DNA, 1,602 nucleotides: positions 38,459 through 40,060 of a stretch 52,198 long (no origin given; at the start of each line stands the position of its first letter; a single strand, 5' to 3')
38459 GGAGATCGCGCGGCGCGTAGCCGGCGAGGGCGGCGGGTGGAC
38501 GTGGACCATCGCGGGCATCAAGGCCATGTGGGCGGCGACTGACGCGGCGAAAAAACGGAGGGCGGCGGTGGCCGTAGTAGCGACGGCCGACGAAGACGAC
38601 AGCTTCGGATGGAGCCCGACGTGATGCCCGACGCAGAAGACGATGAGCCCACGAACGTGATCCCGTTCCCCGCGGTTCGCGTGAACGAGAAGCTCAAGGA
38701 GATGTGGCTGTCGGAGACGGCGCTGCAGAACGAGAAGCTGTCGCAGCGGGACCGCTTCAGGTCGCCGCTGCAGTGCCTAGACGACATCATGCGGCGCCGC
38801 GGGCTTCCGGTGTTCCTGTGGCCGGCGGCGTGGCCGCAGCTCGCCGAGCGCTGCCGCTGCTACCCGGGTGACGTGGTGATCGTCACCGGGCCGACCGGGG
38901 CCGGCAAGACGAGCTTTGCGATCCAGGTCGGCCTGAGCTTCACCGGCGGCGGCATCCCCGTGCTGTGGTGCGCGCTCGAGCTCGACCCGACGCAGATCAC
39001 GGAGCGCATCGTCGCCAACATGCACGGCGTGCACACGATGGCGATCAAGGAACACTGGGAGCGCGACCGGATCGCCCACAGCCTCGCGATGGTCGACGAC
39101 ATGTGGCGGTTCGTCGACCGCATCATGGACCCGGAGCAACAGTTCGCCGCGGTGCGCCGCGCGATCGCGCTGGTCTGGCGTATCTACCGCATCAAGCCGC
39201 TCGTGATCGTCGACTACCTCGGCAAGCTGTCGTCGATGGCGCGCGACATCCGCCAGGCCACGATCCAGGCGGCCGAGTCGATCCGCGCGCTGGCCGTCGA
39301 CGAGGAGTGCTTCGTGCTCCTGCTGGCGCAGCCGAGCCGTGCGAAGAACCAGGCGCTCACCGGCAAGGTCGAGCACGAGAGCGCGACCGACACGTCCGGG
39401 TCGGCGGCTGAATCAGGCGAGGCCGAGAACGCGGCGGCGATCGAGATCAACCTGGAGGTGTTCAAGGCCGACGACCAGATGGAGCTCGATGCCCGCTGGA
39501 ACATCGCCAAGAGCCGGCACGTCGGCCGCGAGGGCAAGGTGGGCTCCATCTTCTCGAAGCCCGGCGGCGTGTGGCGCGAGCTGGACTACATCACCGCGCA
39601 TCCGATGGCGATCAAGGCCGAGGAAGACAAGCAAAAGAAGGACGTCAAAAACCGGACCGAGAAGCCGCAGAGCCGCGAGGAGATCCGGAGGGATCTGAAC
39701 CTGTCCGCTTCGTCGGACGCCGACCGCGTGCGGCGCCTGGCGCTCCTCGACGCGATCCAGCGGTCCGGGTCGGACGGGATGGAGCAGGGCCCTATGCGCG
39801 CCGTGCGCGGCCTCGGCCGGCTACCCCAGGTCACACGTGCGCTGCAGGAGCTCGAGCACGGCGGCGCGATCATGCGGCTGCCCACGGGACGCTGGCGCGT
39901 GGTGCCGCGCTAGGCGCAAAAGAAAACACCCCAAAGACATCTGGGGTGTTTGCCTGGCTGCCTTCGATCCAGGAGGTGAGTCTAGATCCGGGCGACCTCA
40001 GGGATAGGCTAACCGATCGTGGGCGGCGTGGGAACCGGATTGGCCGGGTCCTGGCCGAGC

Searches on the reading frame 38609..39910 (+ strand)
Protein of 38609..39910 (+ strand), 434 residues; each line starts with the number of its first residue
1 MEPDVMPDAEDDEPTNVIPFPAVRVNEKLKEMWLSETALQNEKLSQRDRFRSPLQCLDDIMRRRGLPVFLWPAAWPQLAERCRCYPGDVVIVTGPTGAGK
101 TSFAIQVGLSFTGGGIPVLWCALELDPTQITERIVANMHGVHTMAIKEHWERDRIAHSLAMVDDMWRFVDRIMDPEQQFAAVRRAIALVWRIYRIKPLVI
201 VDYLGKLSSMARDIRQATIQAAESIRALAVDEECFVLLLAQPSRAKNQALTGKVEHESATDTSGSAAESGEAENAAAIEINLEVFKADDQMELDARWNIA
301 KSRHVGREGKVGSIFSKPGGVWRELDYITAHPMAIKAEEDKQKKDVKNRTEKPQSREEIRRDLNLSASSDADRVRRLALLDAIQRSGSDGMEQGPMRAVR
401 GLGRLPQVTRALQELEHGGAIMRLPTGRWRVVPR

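Call 34: search_protein_families(library=phrogs, proteins=[window:38609-39910:+], max_evalue=0.001)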
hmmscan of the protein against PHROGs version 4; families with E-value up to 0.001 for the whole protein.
window:38609-39910:+ (434 aa): 6 families
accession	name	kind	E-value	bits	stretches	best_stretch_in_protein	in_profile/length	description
phrog_19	-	DNA, RNA and nucleotide metabolism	3.2e-26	93.4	1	86-351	352-604/621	DnaB-like replicative helicase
phrog_239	-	DNA, RNA and nucleotide metabolism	1.3e-19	71.7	1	66-357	336-633/801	DNA primase/helicase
phrog_243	-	DNA, RNA and nucleotide metabolism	5.9e-11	42.8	1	72-249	19-198/273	DnaB-like replicative helicase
phrog_11530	-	unknown function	0.00033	21.6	1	197-339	34-170/184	-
phrog_5482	-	unknown function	0.00043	20.1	1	81-279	46-247/341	-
phrog_5484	-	DNA, RNA and nucleotide metabolism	0.00076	20.1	0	88-109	29-50/239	DnaA-like replication initiation protein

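Call 35: search_protein_families(library=pfam, proteins=[window:38609-39910:+], max_evalue=0.001)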
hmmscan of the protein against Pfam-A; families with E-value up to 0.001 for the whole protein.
window:38609-39910:+ (434 aa): 2 families
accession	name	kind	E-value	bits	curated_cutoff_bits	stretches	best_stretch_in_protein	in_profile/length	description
PF03796.21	DnaB_C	-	3.6e-14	53.2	27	1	86-315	18-246/255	DnaB-like helicase C terminal domain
PF13481.12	AAA_25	-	1.2e-07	32.1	27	1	87-243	33-191/195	AAA domain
